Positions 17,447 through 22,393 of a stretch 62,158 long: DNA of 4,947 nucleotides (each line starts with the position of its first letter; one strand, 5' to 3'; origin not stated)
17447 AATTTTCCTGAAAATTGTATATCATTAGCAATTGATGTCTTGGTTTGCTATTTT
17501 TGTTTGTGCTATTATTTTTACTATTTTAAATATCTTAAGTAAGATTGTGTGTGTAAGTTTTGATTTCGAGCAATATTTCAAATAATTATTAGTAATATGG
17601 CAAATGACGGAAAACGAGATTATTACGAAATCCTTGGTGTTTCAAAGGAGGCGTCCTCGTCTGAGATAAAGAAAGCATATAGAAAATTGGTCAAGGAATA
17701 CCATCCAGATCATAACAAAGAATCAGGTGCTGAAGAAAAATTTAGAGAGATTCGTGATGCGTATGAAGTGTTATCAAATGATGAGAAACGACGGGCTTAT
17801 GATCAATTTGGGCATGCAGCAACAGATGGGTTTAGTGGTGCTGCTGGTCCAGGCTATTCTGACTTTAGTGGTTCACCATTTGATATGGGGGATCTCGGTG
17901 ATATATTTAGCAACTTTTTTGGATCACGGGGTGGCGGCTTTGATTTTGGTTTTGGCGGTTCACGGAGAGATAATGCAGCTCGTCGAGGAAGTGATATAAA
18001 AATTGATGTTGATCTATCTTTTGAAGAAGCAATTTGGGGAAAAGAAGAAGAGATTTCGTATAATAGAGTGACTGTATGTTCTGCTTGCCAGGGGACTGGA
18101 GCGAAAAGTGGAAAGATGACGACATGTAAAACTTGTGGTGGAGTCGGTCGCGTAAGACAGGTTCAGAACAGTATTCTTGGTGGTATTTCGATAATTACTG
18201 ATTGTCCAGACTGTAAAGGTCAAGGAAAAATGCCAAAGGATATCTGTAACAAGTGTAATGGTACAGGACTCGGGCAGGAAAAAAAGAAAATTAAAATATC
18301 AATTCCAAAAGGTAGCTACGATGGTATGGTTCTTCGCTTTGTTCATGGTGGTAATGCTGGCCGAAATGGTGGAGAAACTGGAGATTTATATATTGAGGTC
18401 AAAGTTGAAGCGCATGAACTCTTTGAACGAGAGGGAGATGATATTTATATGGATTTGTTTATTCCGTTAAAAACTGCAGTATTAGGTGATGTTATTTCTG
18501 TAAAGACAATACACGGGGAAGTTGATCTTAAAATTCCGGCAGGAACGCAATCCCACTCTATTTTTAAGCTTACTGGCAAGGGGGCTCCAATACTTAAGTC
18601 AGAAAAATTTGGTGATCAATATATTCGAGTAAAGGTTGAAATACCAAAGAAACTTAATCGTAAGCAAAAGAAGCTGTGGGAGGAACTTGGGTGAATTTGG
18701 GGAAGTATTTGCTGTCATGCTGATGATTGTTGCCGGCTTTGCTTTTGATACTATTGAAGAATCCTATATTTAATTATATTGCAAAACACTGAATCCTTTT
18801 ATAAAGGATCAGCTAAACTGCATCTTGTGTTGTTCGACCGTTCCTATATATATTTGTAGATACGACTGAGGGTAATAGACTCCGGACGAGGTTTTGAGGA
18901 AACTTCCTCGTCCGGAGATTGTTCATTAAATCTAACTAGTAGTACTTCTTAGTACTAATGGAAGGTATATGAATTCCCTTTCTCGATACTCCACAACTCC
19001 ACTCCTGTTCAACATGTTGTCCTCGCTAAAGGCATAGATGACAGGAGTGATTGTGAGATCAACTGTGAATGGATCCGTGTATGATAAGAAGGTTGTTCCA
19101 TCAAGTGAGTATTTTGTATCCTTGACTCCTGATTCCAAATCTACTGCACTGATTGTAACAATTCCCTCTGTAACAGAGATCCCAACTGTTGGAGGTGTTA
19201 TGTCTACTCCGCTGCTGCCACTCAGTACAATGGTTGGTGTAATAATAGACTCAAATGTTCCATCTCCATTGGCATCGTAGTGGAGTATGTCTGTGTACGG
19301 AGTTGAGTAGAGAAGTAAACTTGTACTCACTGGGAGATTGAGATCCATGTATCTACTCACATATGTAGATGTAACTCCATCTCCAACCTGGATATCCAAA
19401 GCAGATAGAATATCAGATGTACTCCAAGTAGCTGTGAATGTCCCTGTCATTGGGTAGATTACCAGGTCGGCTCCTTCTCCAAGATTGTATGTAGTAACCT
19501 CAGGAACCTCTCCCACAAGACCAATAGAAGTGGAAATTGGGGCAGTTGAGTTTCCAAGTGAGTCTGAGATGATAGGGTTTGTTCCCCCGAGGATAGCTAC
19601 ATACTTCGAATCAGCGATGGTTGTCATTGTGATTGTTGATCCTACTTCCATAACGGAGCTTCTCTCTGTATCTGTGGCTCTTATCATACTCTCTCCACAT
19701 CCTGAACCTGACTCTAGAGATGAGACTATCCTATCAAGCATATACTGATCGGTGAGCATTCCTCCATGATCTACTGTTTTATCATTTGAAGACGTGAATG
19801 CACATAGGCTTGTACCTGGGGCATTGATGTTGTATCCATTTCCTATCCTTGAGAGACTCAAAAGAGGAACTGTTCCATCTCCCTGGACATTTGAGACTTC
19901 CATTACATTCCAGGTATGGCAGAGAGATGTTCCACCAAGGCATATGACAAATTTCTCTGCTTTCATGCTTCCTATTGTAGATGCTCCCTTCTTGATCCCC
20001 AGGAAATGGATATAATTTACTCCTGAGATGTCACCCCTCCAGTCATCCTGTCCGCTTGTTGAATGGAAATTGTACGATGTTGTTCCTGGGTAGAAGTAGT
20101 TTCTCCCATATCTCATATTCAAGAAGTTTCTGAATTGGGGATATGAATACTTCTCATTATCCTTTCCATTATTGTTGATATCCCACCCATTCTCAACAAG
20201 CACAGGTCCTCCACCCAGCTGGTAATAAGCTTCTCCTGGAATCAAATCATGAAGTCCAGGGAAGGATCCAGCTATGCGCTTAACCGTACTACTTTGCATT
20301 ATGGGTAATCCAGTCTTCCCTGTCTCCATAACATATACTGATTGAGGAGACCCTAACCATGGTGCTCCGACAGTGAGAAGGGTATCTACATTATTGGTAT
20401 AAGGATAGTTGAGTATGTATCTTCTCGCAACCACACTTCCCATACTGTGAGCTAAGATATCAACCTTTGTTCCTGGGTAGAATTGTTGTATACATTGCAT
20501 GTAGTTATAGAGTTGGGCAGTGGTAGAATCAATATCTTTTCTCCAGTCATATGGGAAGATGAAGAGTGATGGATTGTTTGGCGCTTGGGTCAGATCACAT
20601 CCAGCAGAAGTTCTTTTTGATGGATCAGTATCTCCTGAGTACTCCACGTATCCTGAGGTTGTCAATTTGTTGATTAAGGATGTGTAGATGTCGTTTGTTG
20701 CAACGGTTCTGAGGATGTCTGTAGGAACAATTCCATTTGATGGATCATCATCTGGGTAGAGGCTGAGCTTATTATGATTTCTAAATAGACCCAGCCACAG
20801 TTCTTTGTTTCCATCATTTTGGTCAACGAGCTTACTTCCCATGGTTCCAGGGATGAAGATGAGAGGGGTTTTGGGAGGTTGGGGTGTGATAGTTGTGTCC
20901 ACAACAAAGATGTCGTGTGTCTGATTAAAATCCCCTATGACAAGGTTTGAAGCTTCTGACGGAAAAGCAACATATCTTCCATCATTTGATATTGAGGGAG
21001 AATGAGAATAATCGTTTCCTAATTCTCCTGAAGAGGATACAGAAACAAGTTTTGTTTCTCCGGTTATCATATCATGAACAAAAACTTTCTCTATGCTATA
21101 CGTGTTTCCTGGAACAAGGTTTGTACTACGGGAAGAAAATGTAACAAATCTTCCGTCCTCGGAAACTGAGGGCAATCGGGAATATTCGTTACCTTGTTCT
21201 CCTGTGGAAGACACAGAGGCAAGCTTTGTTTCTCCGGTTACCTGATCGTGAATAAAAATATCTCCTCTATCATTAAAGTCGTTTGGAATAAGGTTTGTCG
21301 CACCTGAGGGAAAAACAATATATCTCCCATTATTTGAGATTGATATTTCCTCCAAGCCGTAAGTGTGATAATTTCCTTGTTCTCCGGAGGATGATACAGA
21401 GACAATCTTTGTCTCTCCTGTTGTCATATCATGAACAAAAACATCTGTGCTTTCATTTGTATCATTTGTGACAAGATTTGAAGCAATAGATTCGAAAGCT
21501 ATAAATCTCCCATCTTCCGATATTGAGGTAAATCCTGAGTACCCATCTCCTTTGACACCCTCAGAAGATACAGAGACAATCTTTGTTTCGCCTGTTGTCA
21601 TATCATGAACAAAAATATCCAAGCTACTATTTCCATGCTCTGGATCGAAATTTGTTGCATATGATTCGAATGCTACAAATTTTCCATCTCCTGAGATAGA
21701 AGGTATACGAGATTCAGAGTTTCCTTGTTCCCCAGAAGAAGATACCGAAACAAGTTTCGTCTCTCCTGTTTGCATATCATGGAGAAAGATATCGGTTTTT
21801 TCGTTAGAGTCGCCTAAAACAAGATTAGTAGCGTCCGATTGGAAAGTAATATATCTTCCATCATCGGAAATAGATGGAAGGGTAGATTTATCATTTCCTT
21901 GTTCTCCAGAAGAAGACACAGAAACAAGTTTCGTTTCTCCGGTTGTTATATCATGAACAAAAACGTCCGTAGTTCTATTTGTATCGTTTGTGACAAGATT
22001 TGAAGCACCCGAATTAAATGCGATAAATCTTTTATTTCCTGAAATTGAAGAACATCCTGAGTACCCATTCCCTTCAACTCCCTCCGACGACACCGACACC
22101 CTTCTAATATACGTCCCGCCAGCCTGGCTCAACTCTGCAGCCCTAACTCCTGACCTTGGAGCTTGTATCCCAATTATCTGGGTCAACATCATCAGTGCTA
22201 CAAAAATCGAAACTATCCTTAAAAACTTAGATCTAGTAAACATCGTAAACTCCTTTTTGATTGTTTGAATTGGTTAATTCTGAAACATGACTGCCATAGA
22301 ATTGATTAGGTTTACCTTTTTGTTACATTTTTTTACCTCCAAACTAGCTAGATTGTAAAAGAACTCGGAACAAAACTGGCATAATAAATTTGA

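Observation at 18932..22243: Secreted 7-bladed propeller fused to an LCAT/PGAP1-like lipase: candidate host-lipid harvesting or attack factor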

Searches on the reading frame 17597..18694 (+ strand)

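Call 17: search_protein_families(library=pfam, proteins=[window:17597-18694:+], max_evalue=0.001)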
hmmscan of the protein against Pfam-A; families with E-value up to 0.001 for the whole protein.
window:17597-18694:+ (365 aa): 3 families
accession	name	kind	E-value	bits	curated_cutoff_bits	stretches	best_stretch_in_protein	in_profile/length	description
PF01556.23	DnaJ_C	-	4.6e-47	160.3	26.6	1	134-350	1-152/152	DnaJ C terminal domain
PF00226.36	DnaJ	-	1.2e-27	96.2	27.8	1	8-69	1-63/63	DnaJ domain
PF00684.25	DnaJ_CXXCXGXG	-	1.2e-13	51.6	32.7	1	161-224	1-65/65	DnaJ central domain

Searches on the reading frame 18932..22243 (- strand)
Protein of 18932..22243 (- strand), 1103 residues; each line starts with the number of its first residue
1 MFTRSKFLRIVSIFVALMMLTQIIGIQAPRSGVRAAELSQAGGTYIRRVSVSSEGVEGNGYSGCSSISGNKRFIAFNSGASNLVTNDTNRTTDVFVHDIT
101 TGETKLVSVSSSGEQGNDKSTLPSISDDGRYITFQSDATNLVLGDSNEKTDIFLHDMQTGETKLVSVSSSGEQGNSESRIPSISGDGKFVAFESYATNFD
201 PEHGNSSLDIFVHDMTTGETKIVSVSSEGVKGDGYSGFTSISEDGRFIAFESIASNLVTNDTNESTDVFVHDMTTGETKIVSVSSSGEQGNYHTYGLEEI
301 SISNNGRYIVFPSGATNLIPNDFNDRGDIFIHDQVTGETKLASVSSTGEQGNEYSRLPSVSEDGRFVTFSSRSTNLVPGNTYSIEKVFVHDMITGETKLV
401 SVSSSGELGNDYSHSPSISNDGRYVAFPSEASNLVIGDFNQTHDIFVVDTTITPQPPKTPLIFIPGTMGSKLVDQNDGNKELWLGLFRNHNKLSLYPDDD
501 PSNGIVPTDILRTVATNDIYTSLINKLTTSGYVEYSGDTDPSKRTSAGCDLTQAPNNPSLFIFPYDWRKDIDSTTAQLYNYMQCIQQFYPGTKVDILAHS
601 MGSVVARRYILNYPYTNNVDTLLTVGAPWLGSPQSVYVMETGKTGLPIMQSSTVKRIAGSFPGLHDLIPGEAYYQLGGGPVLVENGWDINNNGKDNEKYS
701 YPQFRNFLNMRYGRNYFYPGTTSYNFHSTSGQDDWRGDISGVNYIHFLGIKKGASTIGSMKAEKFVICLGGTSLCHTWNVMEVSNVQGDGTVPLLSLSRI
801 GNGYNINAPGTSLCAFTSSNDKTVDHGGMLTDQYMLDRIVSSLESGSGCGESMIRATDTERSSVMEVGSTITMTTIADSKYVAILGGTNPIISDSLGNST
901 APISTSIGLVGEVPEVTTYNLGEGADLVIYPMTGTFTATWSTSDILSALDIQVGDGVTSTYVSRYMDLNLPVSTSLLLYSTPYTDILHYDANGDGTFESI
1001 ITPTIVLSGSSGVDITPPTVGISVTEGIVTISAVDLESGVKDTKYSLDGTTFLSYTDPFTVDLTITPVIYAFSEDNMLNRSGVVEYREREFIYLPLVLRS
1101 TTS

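Call 3: search_protein_families(library=pfam, proteins=[window:18932-22243:-], max_evalue=1)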
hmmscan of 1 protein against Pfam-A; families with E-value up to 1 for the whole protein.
window:18932-22243:- (1103 aa): 14 families
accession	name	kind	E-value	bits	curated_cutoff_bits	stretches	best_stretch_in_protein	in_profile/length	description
PF02450.21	LCAT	-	3.1e-15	56.8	21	1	557-709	84-239/392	Lecithin:cholesterol acyltransferase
PF07676.18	PD40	-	6.1e-14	52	20.9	2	121-144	12-32/38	WD40-like Beta Propeller Repeat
PF07819.20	PGAP1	-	7.5e-06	26.3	24.3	1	582-633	76-133/233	PGAP1-like alpha/beta domain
PF21994.1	AGAO-like_N2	-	1.9e-05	25.2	27.4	0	86-112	43-69/76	AGAO-like N2 domain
PF00561.26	Abhydrolase_1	-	0.00029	21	25.8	1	572-628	49-105/245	alpha/beta hydrolase fold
PF01674.24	Lipase_2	-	0.00033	20.7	20.3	1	587-628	70-108/219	Lipase (class 2)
PF06028.17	DUF915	-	0.00038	20.3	22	1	562-632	72-146/255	Alpha/beta hydrolase of unknown function (DUF915)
PF12146.15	Hydrolase_4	-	0.00099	18.9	27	1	572-635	56-116/239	Serine aminopeptidase, S33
PF05057.20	DUF676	-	0.0021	18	20.3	1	569-635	53-131/217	Putative serine esterase (DUF676)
PF02089.21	Palm_thioest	-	0.0029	17.8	26.8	1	574-634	54-115/254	Palmitoyl protein thioesterase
PF05990.18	DUF900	-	0.015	15.2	20.5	1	555-607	58-109/232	Alpha/beta hydrolase of unknown function (DUF900)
PF24096.1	DUF7379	-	0.089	13.2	33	1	590-632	68-115/191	Domain of unknown function (DUF7379)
PF06259.18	Abhydrolase_8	-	0.091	12.9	20.5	1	573-629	89-144/178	Alpha/beta hydrolase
PF23980.1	Phage_tail_tube_init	-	0.17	11.9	27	0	205-231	105-131/258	Putative phage tail tube initiator protein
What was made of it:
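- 20861..22135 (-): Residues 37-461: seven-bladed PD40/TolB-type beta-propeller (7 repeats of 58-61 aa). Pfam PD40 52 bits (call 3).
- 19691..20860 (-): Residues 462-851: LCAT/LPLA2/Tle4-like alpha/beta-hydrolase with its insertion and cap regions. Pfam LCAT 56.8 bits (call 3).
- On LCAT family (Pfam PF02450; LCAT / LPLA2 type alpha/beta-hydrolases): The match is partial: protein residues 557-709 against model positions 84-239 of 392 (call 3).
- On PGAP1-like (Pfam PF07819; GPI inositol deacylase type): The score is 26.3 bits against a cutoff of 24.3, over only 52 residues (582-633) around the Ser (call 3).
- On PD40 / TolB-type seven-bladed beta-propeller: Pfam PD40 scores 52 bits against a cutoff of 20.9 (call 3).
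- On Prolyl oligopeptidase (S9) type propeller-gated hydrolases: There is no S9 hit (call 3).
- Closest known: Lysosomal phospholipase A2. Same: It passes the Pfam LCAT cutoff (call 3).
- Pfam LCAT scores 56.8 bits against a cutoff of 21 (call 3).
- Tried and rejected: A chitobiase-C identity could not be shown, and Pfam gave no such hit for this protein (call 3).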

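Call 4: search_protein_families(library=ncbifam, proteins=[window:18932-22243:-], max_evalue=1)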
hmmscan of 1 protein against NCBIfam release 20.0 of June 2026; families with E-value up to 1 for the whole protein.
window:18932-22243:- (1103 aa): 4 families
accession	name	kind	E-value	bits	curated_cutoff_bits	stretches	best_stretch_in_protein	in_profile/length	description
NF053518.1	DipepPtdsDpp5Prph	equivalog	2.6e-14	52.7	900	3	73-167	208-294/655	dipeptidyl-peptidase Dpp5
NF047446.1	barrel_OmpL47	domain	3e-10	40.4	40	1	1024-1083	2-61/68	OmpL47-type beta-barrel domain-containing protein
NF047441.1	Lepto_OmpL47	equivalog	0.00032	20.4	250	1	1029-1085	260-317/336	multi-beta-barrel domain surface protein OmpL47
NF007959.0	PRK10678.1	equivalog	0.08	12.5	175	0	338-376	3-41/150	molybdopterin synthase catalytic subunit MoaE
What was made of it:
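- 18974..19201 (-): Residues 1015-1090: second Ig-like beta-sandwich (OmpL47-type domain). NCBIfam NF047446 40.4 bits against cutoff 40 (call 4).
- Checked: The end of the protein matches the NCBIfam OmpL47-type beta-barrel domain at residues 1024-1083, scoring 40.4 bits against a cutoff of 40 (call 4).
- The best NCBIfam hit of the propeller is to the Dpp5 propeller region (call 4). The Dpp5 score is 52.7 bits against a cutoff of 900, and it covers only blades (call 4).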

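Call 5: search_solved_structures(query=window:18932-22243:-, max_evalue=1, show_alignments=3)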
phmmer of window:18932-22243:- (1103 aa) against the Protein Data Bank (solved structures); distinct sequences matched with E-value up to 1: 10.
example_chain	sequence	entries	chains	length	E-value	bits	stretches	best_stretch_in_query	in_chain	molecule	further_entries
4x96_D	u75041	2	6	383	0.00014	23.2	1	562-655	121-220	Phosphatidylcholine-sterol acyltransferase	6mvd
9mxz_B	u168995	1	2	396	0.00015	23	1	562-655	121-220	Phosphatidylcholine-sterol acyltransferase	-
5bv7_A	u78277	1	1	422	0.00016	22.9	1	562-655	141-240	Phosphatidylcholine-sterol acyltransferase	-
4xx1_A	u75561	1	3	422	0.00017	22.9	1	562-655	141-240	Phosphatidylcholine-sterol acyltransferase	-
5txf_A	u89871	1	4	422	0.00017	22.9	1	562-655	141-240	Phosphatidylcholine-sterol acyltransferase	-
4xwg_A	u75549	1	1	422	0.00017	22.9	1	562-655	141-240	Phosphatidylcholine-sterol acyltransferase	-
6wpx_A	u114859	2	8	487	0.18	12.9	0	446-506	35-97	BlEst2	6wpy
8k9r_A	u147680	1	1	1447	0.47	11.5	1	592-635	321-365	GPI inositol-deacylase,MCherry protein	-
8k9q_A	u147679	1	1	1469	0.48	11.5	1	592-635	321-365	GPI inositol-deacylase,fused thermostable green fluorescent protein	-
9hmr_A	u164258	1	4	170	0.9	10.6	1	509-572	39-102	Isoform 2B of GTPase KRas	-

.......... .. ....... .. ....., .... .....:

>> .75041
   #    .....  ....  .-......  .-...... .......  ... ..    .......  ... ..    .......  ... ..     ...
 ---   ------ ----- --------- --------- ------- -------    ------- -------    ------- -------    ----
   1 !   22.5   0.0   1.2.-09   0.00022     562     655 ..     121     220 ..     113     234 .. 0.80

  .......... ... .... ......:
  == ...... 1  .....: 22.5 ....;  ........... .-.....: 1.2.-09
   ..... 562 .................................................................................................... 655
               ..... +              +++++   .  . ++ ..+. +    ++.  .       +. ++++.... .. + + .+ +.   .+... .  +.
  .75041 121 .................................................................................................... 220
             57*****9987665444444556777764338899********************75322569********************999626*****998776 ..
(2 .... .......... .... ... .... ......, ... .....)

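Call 9: find_homologous_proteins(query=window:18932-22243:-, max_evalue=0.00001)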
Query window:18932-22243:- (1103 aa): 7511 proteins with E <= 0.00001 among 8000 candidates; the best 120 are listed.
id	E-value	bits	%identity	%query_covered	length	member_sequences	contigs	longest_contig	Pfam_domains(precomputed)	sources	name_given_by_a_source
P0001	0.0e+0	2466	100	100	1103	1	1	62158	PF21994.2,PF26549.1,PF02450.22,PF07819.20,PF07676.19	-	-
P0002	0.0e+0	1290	48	37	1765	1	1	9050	PF26549.1,PF07676.19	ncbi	ncbi:MAG: hypothetical protein AAF614_39495 [Chloroflexota bacterium]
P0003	0.0e+0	1080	43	37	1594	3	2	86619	PF26549.1,PF00404.25,PF24920.2,PF26550.2,PF07676.19,PF14781.13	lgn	-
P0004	0.0e+0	1055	46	40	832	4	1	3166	PF26549.1,PF26550.2,PF21462.4,PF07676.19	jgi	jgi:Tol biopolymer transport system component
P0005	0.0e+0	1049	50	37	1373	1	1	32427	PF25059.2,PF26549.1,PF08140.17,PF07676.19,PF00041.28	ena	-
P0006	0.0e+0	1013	42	36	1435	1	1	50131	PF26549.1,PF19283.5,PF07676.19,PF01471.24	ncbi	-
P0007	1.6e-292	992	47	37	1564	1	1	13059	PF13715.13,PF26549.1,PF16371.13,PF17802.8,PF26550.2,PF13620.13,PF09430.17,PF07676.19,PF22904.4,PF17210.10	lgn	-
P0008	4.1e-289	980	46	37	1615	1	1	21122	PF26549.1,PF13205.13,PF26550.2,PF07676.19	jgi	jgi:hypothetical protein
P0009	1.2e-286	972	52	36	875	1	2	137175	PF26549.1,PF08140.17,PF26550.2,PF07676.19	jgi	jgi:Tol biopolymer transport system component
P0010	4.2e-274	930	46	37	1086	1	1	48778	PF03160.21,PF07676.19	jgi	-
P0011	2.2e-271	922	47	37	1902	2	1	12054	PF12733.14,PF26549.1,PF00404.25,PF07676.19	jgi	-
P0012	2.2e-270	918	46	40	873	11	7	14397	PF26549.1,PF14101.12,PF07676.19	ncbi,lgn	-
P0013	1.5e-268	912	49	37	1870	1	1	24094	PF26549.1,PF13287.13,PF13290.14,PF26550.2,PF07676.19,PF03174.20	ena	-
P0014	3.1e-266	904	51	37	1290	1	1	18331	PF19190.7,PF13895.13,PF15780.12,PF26549.1,PF07610.18,PF21462.4,PF07676.19,PF22544.3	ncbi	-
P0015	5.2e-266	904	50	36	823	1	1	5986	PF26549.1,PF14101.12,PF26550.2,PF07676.19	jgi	jgi:Tol biopolymer transport system component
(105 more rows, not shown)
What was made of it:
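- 20861..22135 (-): Thousands of homologous propellers are fused to other domains (call 9).
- On PD40 / TolB-type seven-bladed beta-propeller: More than 7,000 homologues cover exactly this region (call 9).
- Tried and rejected: Full-length homologue search (call 9).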

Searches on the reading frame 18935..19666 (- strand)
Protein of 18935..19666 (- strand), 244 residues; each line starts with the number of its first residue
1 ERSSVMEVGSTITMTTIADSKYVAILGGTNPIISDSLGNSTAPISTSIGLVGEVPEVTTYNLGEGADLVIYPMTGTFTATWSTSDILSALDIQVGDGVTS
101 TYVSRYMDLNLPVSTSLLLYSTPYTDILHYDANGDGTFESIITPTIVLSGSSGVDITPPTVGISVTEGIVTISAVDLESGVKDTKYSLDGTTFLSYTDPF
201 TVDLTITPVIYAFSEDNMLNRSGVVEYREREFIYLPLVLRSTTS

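Call 49: predict_structure(alignment_id=A2)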
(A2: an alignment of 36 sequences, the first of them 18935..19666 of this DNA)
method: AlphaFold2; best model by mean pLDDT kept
length: 244 residues; sequences in the alignment: 36
mean_pLDDT: 89.9   pTM: 0.78
mean pLDDT of the five models: 89.9, 89.5, 87.9, 87.0, 86.2
residues with pLDDT >= 90: 188; 70-90: 31; 50-70: 14; < 50: 11
segments of 3 or more residues with pLDDT < 50: 1-4, 8-13
pLDDT, mean of each block of 10 residues (from residue 1): 46 69 95 96 75 89 94 96 96 92 95 97 97 98 96 91 97 97 98 97 95 97 94 68 72
secondary structure, 60 per line:
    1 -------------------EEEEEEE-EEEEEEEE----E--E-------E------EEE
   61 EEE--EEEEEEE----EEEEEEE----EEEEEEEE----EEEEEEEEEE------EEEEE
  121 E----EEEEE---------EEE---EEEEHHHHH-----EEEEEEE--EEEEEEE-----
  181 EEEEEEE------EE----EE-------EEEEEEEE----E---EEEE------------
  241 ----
elements in order: E20-26 E28-35 E58-63 E66-72 E77-83 E88-95 E100-109 E116-121 E126-130 E140-142 E146-149 H150-154 E160-166 E169-175 E181-187 E209-216 E225-228
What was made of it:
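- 18974..19201 (-): AF2 model (call 49).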

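Call 56: fold_search(model_id=the predicted structure, library=pdb)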
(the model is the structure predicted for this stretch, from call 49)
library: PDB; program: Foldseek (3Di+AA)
matches with E <= 10: 1316; with E <= 0.001: 1
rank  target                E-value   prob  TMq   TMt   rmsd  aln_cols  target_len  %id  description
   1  2yn3_A                8.9e-04  0.90  0.21  0.19  21.9       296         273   14  Structural insight into the giant calcium-binding adhesin SiiE: implications for the adhesion of Salmonella enterica t (released 2013-04-03)
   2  2yn5_B                2.5e-03  0.72  0.20  0.18  22.2       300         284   13  Structural insight into the giant calcium-binding adhesin SiiE: implications for the adhesion of Salmonella enterica t (released 2013-04-03)
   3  3s98                  8.7e-03  0.75  0.23  0.21  20.2       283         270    7  human IFNAR1 (released 2011-08-31)
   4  3se3_A                9.7e-03  0.60  0.22  0.19  20.3       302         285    7  human IFNa2-IFNAR ternary complex (released 2011-08-31)
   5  9ml9_H                1.5e-02  0.51  0.20  0.20  15.1       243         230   14  Crystal structure of the SARS-CoV-2 RBD in complex with the rabbit M8b-C9 Fab (released 2025-06-04)
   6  7y6e_A                1.5e-02  0.91  0.26  0.30  12.3       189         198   12  Crystal structure of sDscam FNIII23 domains, isoform Beta2v6 (released 2023-05-24)
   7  3wcy_A                1.6e-02  0.82  0.29  0.23  17.1       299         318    8  Murine Ifnar1 in complex with interferon-beta (released 2013-07-24)
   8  1l0q_A                1.9e-02  0.84  0.22  0.15  13.1       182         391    9  Tandem YVTN beta-propeller and PKD domains from an archaeal surface layer protein (released 2002-11-06)
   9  5xrq_H                2.1e-02  0.38  0.22  0.23  14.1       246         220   12  Crystal structure of human monoclonal antibody H3v-47 (released 2018-07-25)
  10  5bk2_C                2.3e-02  0.33  0.19  0.20  15.3       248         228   12  Crystal structure of maltose binding protein in complex with a peristeric synthetic antibody (released 2018-01-17)
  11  6cmi_D                2.3e-02  0.25  0.18  0.19  15.2       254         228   12  Crystal Structure of the Hendra Virus Attachment G Glycoprotein Bound to a Potent Cross-Reactive Neutralizing Human Mo (released 2018-04-18)
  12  5z06_A                2.7e-02  0.57  0.22  0.09  15.3       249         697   13  Crystal structure of beta-1,2-glucanase from Parabacteroides distasonis (released 2018-05-30)
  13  4doh_B                3.2e-02  0.60  0.20  0.25  15.1       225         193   11  IL20/IL201/IL20R2 Ternary Complex (released 2012-07-18)
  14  4u1j_A                3.2e-02  0.30  0.20  0.18  18.4       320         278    8  HLA class I micropolymorphisms determine peptide-HLA landscape and dictate differential HIV-1 escape through identical (released 2015-04-08)
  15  7bq5_A                3.4e-02  0.18  0.17  0.12  29.8       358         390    8  ZIKV sE bound to mAb Z6 (released 2021-03-24)
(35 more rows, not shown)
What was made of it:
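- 19202..19657 (-): Residues 863-1014: first Ig-like beta-sandwich. It contains YDANGDG (residues 989-995, nt 19259-19279), a probable Ca2+ site. Foldseek best match is the SiiE Ca-binding BIg domains, E 8.9e-4 (call 56).
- Checked: It is modelled as an Ig-like sandwich (calls 49, 56).
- A C-terminal region made of Ig-like domains (call 56).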
